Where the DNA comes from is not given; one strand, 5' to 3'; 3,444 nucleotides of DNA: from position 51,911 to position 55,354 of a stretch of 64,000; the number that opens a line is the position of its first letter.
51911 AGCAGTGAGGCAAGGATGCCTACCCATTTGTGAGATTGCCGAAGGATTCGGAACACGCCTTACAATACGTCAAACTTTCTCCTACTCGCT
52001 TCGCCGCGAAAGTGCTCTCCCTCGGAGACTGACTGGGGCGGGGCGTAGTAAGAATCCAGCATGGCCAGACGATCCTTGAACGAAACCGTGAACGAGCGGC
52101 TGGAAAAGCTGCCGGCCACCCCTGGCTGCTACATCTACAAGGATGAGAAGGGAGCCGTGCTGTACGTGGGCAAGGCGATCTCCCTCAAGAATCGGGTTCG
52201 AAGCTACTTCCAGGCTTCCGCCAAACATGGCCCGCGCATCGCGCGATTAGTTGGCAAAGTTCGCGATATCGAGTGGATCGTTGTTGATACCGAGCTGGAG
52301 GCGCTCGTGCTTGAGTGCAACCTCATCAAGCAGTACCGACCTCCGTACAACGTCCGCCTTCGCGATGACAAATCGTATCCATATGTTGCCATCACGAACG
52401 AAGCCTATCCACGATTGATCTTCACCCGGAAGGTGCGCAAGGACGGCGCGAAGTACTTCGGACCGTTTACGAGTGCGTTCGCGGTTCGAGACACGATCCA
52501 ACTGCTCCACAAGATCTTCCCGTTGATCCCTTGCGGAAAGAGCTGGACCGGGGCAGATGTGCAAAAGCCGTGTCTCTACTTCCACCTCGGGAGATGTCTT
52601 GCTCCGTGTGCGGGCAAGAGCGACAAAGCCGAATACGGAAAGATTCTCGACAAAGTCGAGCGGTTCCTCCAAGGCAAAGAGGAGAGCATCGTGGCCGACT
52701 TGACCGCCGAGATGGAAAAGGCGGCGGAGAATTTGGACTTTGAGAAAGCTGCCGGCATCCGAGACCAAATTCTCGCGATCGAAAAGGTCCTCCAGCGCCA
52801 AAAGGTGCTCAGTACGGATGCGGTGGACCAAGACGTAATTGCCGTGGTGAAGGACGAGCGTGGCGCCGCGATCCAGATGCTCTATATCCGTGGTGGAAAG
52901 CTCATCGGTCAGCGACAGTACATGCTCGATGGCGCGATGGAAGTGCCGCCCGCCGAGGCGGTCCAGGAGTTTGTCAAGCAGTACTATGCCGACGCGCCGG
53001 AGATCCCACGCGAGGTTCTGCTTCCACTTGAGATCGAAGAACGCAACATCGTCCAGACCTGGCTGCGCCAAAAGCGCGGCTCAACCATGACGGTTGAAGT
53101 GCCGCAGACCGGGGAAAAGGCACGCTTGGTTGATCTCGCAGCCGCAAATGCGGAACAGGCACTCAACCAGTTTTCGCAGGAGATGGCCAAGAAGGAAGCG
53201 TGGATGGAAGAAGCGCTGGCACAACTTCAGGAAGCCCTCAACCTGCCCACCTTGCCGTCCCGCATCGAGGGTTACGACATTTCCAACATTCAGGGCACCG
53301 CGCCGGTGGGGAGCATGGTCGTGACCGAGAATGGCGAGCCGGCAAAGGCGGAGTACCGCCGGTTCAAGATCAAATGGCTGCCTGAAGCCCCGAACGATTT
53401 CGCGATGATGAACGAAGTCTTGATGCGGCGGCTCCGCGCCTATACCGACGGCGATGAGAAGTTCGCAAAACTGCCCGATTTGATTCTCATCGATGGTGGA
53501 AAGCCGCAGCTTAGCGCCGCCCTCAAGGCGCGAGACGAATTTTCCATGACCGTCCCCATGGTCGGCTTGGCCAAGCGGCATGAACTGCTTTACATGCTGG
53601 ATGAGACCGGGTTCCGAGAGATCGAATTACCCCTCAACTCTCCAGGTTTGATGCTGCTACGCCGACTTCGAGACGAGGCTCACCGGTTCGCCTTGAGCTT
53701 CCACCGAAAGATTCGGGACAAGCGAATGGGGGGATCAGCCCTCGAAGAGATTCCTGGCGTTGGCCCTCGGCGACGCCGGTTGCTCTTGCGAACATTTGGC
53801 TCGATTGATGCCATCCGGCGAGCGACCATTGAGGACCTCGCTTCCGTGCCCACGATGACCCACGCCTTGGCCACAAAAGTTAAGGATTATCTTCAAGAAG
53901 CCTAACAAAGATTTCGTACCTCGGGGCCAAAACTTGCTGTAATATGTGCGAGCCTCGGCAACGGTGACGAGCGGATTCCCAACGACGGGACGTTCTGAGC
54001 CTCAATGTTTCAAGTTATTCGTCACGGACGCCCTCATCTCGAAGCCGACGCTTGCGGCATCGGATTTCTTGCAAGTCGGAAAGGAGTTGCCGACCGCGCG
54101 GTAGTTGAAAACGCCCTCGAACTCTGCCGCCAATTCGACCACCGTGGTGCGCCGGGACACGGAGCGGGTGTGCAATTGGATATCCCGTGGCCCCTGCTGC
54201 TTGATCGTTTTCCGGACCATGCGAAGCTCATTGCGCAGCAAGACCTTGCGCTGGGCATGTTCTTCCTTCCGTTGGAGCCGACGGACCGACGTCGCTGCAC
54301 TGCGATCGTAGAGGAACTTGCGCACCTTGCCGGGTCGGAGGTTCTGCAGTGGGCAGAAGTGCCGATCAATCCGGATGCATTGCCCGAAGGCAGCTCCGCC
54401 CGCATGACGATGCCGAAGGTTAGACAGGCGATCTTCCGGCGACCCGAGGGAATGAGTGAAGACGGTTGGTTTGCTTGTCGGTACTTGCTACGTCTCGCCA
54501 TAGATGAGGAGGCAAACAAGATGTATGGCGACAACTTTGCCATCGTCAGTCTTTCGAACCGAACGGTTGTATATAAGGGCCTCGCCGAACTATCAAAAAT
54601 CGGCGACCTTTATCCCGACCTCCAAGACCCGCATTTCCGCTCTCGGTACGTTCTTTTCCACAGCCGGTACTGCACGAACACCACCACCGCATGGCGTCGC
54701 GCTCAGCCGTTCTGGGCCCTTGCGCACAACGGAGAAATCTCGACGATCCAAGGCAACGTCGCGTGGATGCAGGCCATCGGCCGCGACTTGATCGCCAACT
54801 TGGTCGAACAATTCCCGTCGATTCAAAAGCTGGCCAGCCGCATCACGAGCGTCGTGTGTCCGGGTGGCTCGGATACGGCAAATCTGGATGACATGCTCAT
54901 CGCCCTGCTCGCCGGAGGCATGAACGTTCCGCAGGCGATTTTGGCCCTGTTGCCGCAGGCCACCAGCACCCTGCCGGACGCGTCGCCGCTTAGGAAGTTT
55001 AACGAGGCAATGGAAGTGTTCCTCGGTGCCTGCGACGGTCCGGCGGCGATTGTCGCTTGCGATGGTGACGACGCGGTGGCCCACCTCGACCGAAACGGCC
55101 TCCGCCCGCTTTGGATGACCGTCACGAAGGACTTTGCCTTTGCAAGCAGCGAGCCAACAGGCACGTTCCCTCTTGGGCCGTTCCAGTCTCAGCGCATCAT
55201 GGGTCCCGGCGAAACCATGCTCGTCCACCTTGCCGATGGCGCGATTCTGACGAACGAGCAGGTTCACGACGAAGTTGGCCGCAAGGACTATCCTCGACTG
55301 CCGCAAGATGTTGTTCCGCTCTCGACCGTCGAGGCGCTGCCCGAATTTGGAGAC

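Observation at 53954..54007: ANTAR-type dual hexaloop RNA motif in the leader of glutamate synthase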

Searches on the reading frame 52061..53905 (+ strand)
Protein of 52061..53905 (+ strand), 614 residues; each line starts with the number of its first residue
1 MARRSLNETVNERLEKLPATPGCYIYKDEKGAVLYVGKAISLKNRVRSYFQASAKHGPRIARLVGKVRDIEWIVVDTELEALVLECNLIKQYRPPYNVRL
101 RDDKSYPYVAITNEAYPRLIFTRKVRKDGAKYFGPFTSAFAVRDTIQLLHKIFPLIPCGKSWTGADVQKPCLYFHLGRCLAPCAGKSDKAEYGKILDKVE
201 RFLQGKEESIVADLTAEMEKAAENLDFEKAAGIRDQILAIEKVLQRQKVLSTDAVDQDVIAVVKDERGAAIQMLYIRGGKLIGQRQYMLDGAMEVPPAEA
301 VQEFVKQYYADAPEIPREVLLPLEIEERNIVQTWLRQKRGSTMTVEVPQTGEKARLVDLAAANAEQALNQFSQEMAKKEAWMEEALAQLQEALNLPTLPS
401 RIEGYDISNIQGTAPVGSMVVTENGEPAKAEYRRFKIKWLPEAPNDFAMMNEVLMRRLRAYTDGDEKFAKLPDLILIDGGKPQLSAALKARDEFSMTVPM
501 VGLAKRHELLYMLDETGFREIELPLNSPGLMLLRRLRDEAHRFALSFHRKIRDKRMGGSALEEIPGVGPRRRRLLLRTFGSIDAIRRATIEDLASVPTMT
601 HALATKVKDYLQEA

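Call 39: search_protein_families(library=pfam, proteins=[window:52061-53905:+])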
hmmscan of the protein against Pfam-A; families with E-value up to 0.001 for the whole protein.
window:52061-53905:+ (614 aa): 6 families
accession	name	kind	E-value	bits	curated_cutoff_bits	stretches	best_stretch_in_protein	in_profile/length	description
PF08459.17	UvrC_RNaseH_dom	-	3.3e-50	170.5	22.3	1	390-544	1-158/159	UvrC RNAse H endonuclease domain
PF22920.2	UvrC_RNaseH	-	1.2e-36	125.6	24.3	1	256-370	1-115/116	UvrC Ribonuclease H-like domain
PF02151.25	UVR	-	5.3e-12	45.5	21.5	1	210-242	3-35/36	UvrB/uvrC motif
PF01541.30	GIY-YIG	-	2.2e-09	37.9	22.6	1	22-97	3-78/78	GIY-YIG catalytic domain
PF14520.12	HHH_5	-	7.7e-09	36.3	27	1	560-612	3-56/57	Helix-hairpin-helix domain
PF12826.13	HHH_2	-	3.2e-07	30.9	27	1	564-613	8-57/64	Helix-hairpin-helix motif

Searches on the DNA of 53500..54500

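Call 4: search_rna_families(source=window, start=53500, end=54500, threshold=evalue, max_evalue=10, show_alignments=3)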
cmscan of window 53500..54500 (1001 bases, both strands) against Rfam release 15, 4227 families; matches with E-value up to 10: 0.
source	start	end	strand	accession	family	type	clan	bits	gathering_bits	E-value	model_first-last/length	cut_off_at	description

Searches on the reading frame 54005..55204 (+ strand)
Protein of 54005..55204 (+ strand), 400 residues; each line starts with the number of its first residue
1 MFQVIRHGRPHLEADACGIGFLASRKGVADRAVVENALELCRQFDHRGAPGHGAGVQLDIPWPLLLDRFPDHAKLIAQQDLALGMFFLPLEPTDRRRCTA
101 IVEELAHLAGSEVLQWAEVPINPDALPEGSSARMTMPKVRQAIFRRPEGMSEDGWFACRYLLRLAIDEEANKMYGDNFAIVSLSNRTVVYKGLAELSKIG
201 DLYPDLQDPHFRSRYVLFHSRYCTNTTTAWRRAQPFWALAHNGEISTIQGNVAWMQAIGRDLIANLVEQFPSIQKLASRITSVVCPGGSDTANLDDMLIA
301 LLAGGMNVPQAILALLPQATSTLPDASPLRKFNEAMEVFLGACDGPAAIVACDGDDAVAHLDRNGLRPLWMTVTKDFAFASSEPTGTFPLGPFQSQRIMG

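Call 13: find_related_loci(query=window:54005-55204:+, collection=genome_contigs, flank=3000)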
Query window:54005-55204:+ (400 aa) in genome_contigs; peptide patterns used: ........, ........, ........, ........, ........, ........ (x = any residue, [..] = any of these).
79 stretches matched a pattern; 45 encode a relative of the query (tblastn E <= 1e-3); 45 distinct loci.
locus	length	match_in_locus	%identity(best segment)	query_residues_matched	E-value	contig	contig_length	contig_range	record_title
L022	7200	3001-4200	99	1-400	0e+0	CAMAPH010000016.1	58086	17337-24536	MAG: Chthonomonas calidirosea isolate AE-24oct19-237 genome assembly, contig: AE-24oct19-C455, whole genome shotgun sequ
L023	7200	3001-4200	99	1-400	0e+0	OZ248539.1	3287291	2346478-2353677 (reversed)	Fimbriimonadaceae bacterium isolate MsE-15 genome assembly, chromosome: MsE-15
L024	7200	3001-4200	71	1-400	0e+0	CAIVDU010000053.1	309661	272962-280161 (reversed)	MAG: uncultured Armatimonadetes bacterium isolate AlinenLipids_bin-9590 genome assembly, contig: bin-9590:053/116, whole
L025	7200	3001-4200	69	1-400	0e+0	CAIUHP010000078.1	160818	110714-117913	MAG: uncultured Armatimonadetes bacterium isolate Umea_bin-06016 genome assembly, contig: bin-06016:078/119, whole genom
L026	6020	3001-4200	70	1-400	0e+0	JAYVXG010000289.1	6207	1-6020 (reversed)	MAG: Armatimonadota bacterium isolate GL85_DN_concoct_207 GL85_DN_concoct_207_288, whole genome shotgun sequence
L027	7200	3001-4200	69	1-400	0e+0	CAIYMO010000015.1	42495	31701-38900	MAG: uncultured Armatimonadetes bacterium isolate Loclat_bin-02583 genome assembly, contig: bin-02583:15/57, whole genom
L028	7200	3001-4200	69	1-400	0e+0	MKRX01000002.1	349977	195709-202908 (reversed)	MAG: Armatimonadetes bacterium 55-13 SCNpilot_expt_500_bf_scaffold_111, whole genome shotgun sequence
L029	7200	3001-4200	69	1-400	0e+0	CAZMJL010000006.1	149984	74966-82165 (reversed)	MAG TPA_asm: uncultured Fimbriimonas sp. isolate binchicken_co214_142 genome assembly, contig: NODE_46_length_149984_cov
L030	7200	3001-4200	70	1-400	0e+0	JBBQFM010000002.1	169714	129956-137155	MAG: Fimbriimonadales bacterium isolate Co_metawrap_1030 Cmw_1030_k141_2816286_length_169714_cov_23.9995, whole genome s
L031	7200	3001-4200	69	1-400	0e+0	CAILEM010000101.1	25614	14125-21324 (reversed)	MAG: uncultured Armatimonadetes bacterium isolate Ki2-D3_bin-0414 genome assembly, contig: bin-0414:101/168, whole genom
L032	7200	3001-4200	68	1-400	0e+0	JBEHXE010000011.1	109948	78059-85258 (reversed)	MAG: Armatimonadota bacterium isolate ES1.bin.37 NODE_200_length_109948_cov_6.522290, whole genome shotgun sequence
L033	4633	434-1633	69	1-400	0e+0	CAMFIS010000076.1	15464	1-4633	MAG: uncultured Fimbriimonas sp. isolate SRR9109409_bin.5_metaWRAP_v1.3_MAG genome assembly, contig: ERZ12289983.1634, w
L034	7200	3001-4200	67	1-400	0e+0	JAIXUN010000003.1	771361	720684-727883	MAG: bacterium isolate D1_MAG_00021 pond_D1_MAG_00021_000000000004, whole genome shotgun sequence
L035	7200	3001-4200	68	1-400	0e+0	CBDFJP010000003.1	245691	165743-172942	MAG: Fimbriimonas sp. isolate 26f18d6a-2d5f-4ea7-aa06-11080f8a9988 genome assembly, contig: contig_3, whole genome shotg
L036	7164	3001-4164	70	13-400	0e+0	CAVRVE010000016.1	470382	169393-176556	MAG: uncultured Acidobacteriota bacterium isolate MFD02242.bin.2.9 genome assembly, contig: contig_24682, whole genome s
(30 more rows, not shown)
